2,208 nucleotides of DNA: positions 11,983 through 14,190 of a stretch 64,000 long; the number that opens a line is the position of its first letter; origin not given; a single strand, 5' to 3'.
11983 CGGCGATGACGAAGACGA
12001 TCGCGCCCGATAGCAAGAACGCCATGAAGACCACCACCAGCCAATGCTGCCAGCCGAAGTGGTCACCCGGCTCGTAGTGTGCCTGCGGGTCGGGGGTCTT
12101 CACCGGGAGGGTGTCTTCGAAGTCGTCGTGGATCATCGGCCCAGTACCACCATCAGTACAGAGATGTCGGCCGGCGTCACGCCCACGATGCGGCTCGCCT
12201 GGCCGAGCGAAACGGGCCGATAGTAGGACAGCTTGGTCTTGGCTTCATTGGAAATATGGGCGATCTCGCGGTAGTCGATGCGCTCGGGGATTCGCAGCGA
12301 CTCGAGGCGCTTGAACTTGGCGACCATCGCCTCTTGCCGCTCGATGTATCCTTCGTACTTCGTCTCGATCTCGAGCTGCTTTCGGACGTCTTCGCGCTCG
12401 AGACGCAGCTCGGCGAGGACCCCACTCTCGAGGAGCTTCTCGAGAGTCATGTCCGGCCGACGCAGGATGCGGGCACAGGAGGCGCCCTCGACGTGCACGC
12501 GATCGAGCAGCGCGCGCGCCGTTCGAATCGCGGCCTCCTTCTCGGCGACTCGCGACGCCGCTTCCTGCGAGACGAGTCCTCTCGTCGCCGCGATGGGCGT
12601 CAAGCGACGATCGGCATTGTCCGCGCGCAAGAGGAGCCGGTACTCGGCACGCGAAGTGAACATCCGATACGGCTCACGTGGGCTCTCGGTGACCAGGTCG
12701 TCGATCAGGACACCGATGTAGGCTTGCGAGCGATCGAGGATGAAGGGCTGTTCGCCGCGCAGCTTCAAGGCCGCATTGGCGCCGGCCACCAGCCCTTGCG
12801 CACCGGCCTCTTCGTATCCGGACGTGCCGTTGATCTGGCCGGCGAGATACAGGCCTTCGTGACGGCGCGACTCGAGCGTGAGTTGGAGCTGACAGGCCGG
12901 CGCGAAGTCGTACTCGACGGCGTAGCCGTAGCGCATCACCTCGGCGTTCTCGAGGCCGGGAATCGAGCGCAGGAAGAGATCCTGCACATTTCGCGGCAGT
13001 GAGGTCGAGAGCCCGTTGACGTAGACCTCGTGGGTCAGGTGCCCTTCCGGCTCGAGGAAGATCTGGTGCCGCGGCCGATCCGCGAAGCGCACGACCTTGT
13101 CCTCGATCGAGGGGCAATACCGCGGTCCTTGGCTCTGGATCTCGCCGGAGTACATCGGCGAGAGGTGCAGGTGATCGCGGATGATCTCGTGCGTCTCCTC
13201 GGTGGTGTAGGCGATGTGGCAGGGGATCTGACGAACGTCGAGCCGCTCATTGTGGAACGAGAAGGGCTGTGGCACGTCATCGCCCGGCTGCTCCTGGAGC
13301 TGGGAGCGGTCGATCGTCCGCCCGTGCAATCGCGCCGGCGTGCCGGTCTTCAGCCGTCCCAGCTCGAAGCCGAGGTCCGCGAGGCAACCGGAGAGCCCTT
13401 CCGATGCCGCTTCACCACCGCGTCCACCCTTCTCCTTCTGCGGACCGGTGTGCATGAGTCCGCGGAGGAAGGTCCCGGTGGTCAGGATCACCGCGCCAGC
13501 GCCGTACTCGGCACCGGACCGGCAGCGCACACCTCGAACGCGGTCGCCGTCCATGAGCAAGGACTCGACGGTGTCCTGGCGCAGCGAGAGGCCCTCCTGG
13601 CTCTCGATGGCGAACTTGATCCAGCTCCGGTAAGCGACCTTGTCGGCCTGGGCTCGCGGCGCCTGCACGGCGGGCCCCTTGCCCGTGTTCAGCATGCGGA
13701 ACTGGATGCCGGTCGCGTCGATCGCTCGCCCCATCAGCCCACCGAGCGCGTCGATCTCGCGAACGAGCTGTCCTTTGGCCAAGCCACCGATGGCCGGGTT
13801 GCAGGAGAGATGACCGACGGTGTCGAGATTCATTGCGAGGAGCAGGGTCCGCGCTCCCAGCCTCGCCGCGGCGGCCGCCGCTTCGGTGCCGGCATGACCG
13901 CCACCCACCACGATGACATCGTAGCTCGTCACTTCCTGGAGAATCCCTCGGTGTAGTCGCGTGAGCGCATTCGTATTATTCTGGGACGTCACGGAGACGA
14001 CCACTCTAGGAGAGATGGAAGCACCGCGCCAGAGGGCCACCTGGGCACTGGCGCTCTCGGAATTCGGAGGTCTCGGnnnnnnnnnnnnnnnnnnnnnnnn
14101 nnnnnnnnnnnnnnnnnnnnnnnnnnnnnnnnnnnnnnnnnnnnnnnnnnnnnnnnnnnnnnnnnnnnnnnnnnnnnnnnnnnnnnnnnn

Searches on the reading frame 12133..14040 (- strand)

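Call 18: search_protein_families(library=pfam, proteins=[window:12133-14040:-])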
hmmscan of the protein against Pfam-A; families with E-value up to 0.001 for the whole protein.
window:12133-14040:- (635 aa): 7 families
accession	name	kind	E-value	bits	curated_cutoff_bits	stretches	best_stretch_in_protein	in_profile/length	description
PF01134.28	GIDA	-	8e-164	545.8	22.1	1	41-430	1-390/391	Glucose inhibited division protein A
PF13932.14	SAM_GIDA_C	-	5.9e-24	84.1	27.1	1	574-630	1-57/57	tRNA modifying enzyme MnmG/GidA C-terminal helical bundle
PF21680.2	GIDA_C_1st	-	5.7e-11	43.5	24.7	1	496-570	5-96/96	tRNA modifying enzyme MnmG/GidA C-terminal helical domain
PF12831.13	FAD_oxidored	-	4e-08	33.4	27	1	41-185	1-141/416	FAD dependent oxidoreductase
PF01262.27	AlaDh_PNT_C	-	8.1e-06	25.9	23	1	32-75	21-64/214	Alanine dehydrogenase/PNT, C-terminal domain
PF07992.20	Pyr_redox_2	-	2.1e-05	24.5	26.1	1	40-191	1-110/291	Pyridine nucleotide-disulphide oxidoreductase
PF00890.30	FAD_binding_2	-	3.5e-05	23.6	20.4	0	41-69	1-29/414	FAD binding domain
